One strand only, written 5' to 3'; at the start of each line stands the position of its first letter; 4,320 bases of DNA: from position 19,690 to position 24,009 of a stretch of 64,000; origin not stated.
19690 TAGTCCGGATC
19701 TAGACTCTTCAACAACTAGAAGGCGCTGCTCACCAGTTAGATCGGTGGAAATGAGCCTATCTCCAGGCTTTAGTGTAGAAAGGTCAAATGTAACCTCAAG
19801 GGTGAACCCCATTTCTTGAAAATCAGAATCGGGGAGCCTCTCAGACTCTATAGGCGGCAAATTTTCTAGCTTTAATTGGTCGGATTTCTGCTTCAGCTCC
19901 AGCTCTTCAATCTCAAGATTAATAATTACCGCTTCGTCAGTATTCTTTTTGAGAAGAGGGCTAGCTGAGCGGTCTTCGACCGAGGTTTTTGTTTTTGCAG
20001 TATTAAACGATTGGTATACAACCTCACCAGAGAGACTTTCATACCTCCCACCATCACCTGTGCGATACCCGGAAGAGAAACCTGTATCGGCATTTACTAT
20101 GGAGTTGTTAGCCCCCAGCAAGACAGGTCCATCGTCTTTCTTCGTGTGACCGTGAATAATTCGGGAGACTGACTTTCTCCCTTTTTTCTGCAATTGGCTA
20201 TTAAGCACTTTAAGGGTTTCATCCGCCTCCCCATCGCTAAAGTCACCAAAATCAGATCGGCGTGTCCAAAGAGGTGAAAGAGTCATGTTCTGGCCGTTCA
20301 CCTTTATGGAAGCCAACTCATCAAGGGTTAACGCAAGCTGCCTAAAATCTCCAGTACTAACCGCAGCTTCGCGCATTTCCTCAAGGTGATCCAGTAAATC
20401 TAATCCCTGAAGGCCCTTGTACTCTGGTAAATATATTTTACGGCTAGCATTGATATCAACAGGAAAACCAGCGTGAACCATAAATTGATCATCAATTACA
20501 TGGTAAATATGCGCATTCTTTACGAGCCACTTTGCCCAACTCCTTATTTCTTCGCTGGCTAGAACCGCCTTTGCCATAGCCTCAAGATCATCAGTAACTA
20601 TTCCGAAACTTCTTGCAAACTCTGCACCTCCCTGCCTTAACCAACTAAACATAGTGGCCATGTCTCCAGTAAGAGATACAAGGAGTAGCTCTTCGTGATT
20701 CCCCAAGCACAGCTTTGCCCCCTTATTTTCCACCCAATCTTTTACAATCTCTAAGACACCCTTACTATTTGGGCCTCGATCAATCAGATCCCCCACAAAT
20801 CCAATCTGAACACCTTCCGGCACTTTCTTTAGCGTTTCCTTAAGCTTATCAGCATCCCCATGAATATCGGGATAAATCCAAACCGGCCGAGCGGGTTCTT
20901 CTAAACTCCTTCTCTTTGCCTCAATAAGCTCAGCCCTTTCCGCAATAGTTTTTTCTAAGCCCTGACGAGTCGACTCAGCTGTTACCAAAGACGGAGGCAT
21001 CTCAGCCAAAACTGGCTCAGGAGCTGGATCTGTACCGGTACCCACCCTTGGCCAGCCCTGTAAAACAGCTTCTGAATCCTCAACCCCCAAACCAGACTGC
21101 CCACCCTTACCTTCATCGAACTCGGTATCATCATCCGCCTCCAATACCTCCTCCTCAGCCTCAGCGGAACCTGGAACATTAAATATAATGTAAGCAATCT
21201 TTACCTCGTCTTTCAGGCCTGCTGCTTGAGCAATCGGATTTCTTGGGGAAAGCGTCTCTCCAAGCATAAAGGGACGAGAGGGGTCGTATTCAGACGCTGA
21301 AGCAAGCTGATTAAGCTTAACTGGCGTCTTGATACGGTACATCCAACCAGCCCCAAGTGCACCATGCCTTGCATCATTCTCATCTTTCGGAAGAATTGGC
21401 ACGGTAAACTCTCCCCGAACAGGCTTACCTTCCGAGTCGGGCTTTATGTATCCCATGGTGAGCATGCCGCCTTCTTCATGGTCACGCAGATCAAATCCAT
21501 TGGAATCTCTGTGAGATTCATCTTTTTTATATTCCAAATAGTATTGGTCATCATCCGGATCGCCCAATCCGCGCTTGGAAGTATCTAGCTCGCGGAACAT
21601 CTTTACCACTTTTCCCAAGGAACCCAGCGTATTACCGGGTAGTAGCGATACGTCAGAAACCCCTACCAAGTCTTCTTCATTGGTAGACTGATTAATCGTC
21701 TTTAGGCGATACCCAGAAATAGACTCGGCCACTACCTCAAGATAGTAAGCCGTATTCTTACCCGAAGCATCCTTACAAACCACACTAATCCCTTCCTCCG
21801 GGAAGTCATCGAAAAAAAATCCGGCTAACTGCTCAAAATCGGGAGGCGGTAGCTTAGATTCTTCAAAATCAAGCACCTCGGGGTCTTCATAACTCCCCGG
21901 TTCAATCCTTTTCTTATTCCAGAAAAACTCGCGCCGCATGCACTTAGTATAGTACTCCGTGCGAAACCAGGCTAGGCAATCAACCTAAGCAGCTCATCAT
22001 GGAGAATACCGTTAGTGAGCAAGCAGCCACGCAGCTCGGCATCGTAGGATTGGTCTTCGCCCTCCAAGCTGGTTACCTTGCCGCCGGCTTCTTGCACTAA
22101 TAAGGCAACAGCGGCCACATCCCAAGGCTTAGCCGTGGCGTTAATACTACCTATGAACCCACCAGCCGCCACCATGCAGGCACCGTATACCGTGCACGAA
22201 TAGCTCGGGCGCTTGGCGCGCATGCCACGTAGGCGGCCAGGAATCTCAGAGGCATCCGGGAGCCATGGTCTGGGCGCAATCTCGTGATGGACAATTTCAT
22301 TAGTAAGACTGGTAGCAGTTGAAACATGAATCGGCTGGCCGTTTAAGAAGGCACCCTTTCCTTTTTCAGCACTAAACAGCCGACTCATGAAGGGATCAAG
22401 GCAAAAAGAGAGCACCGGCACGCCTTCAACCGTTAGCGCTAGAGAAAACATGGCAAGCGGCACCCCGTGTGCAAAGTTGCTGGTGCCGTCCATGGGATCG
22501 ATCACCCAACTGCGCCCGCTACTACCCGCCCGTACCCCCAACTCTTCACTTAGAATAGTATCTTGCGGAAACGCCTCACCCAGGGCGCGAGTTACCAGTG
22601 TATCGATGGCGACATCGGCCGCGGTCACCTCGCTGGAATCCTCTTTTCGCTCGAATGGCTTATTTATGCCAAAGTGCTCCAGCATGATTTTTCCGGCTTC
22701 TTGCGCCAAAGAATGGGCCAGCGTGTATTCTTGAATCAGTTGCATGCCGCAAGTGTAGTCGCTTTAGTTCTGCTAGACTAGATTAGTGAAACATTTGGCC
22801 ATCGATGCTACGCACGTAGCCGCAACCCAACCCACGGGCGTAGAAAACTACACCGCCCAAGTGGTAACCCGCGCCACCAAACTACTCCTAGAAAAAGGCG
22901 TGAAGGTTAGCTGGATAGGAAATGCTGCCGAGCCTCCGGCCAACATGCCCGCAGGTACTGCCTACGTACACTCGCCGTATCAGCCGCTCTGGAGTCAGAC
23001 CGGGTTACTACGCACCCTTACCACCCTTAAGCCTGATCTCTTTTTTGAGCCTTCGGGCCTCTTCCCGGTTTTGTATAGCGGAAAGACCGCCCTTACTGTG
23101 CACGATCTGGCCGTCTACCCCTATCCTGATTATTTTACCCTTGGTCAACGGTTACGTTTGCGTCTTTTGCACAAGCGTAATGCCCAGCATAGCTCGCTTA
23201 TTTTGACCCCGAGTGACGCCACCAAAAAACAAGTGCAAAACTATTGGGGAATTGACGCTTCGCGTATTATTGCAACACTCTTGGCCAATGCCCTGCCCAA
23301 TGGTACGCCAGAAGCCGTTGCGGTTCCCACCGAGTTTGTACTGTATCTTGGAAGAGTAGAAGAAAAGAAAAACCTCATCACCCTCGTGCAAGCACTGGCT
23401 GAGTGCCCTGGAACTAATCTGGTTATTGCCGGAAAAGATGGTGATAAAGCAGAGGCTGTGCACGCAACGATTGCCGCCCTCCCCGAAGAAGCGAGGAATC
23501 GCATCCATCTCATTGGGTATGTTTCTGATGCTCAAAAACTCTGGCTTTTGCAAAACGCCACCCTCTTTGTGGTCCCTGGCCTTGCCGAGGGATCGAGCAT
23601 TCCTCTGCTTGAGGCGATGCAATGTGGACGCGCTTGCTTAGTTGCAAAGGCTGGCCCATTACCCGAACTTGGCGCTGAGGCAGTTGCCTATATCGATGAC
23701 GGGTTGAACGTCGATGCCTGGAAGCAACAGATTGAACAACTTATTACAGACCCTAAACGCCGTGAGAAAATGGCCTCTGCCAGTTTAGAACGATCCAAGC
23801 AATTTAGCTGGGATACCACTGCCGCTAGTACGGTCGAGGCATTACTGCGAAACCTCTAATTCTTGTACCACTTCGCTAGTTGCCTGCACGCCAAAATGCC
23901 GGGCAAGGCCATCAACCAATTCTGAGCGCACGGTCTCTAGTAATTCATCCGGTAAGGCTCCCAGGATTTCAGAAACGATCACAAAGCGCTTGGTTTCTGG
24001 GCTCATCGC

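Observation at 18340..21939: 1199-aa cytoplasmic protein with a lambda-phosphatase-type PPP core embedded between an acidic N-terminal region and at least four copies of an unrecognised PGD repeat module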

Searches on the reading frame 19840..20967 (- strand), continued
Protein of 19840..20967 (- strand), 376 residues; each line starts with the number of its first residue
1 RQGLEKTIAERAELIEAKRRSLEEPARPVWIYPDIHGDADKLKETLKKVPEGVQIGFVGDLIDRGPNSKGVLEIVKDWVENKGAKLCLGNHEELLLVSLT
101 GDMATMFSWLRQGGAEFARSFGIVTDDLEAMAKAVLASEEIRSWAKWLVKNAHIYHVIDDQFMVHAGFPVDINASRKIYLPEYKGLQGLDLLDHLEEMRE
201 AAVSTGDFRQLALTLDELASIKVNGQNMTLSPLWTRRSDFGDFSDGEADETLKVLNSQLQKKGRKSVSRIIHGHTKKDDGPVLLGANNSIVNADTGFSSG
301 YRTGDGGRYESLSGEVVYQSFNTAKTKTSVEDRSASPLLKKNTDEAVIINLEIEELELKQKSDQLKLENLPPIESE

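Call 90: search_dna_similar(query=window:19840-20967:-, collection=phages, mode=protein, max_evalue=0.00001, max_rows=8)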
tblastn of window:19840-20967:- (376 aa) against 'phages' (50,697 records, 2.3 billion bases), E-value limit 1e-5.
Records with a match: 59; places in all: 59; records where one place covers at least 80% of the query: 0.
Best place of each record, by identity: <60% 59.
By first word of the organism name: Caulobacter 17; Staphylococcus 13; Sinorhizobium 7; Listeria 5; Rhizobium 4; Enterococcus 2; Vibrio 2; Bacillus 2; Synechococcus 2; Klebsiella 1; and 4 more.
By host as written in the record: Sinorhizobium meliloti 7; Caulobacter crescentus NA1000 6; Listeria monocytogenes 4; Caulobacter crescentus 4; Caulobacter vibrioides 4; Staphylococcus aureus 4; Rhizobium leguminosarum biovar viciae 3841 2; - 2; and 23 more.
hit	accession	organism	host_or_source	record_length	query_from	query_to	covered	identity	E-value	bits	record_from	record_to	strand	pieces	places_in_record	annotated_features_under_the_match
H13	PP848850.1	Klebsiella phage vB_Kpn2-P1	Klebsiella pneumoniae Kpn2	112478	6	275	72%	26.9%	7e-6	54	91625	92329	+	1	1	NinI-like serine-threonine phosphatase | hypothetical protein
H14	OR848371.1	Listeria phage LM 4-14-1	Listeria monocytogenes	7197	19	167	40%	34.0%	7e-11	70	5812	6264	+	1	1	record has no annotation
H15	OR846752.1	Listeria phage LM 4-11-1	Listeria monocytogenes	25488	19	167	40%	34.0%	8e-11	70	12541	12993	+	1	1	record has no annotation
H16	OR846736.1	Listeria phage LM 4-11-1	Listeria monocytogenes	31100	27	167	38%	35.3%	3e-9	65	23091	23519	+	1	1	record has no annotation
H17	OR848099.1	Listeria phage LM 4-14-1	Listeria monocytogenes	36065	27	167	38%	35.3%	3e-9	65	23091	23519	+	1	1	record has no annotation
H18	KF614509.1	Rhizobium phage vB_RleS_L338C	Rhizobium leguminosarum biovar viciae ...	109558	34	178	39%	32.9%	4e-10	67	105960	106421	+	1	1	serine/threonine protein phosphatase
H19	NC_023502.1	Rhizobium phage vB_RleS_L338C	Rhizobium leguminosarum biovar viciae ...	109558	34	178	39%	32.9%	4e-10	67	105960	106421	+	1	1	NinI-like serine-threonine phosphatase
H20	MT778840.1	Rhizobium phage P11VFA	-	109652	34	178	39%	32.9%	4e-10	67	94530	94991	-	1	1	hypothetical protein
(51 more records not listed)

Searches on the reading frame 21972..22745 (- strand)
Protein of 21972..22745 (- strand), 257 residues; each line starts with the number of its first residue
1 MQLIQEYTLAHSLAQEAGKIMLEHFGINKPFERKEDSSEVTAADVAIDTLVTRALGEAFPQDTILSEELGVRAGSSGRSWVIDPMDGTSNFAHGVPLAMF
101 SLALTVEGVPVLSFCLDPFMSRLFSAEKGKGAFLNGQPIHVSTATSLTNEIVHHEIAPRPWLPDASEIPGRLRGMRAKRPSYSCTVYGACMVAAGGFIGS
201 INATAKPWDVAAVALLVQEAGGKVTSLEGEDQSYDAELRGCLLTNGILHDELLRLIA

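Call 3: search_protein_families(library=pfam, proteins=[window:21972-22745:-], max_evalue=0.01)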
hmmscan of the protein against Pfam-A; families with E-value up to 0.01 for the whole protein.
window:21972-22745:- (257 aa): 1 family
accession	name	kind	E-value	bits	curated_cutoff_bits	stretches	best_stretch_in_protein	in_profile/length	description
PF00459.30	Inositol_P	-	3.8e-50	171.3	27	1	7-254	6-264/271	Inositol monophosphatase family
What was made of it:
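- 21972..22745 (-): Upstream IMPase-family gene (257 aa) on the same strand, 32-nt gap: probable operon partner. Pfam Inositol_P E 3.8e-50 (call 3).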

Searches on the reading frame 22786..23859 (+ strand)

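Call 3: search_protein_families(library=pfam, proteins=[window:22786-23859:+], max_evalue=0.01)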
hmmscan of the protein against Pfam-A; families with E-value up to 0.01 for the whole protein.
window:22786-23859:+ (357 aa): 6 families
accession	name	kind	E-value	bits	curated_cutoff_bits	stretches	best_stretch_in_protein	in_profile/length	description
PF00534.26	Glycos_transf_1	-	7.2e-26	91.2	26.4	1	182-333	15-169/172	Glycosyl transferases group 1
PF13692.12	Glyco_trans_1_4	-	1.2e-17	64.9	27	1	185-322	4-142/142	Glycosyl transferases group 1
PF20706.3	GT4-conflict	-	3.2e-09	36.7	26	1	182-348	197-384/385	Family 4 Glycosyltransferase in conflict systems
PF13439.12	Glyco_transf_4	-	3.4e-07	30.9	28.5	1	25-161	6-159/170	Glycosyltransferase Family 4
PF13524.12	Glyco_trans_1_2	-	5.6e-06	26.8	25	1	200-346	5-139/144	Glycosyl transferase-like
PF13579.12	Glyco_trans_4_4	-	0.00035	21.4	29.7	1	101-161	97-152/158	Glycosyl transferase 4-like domain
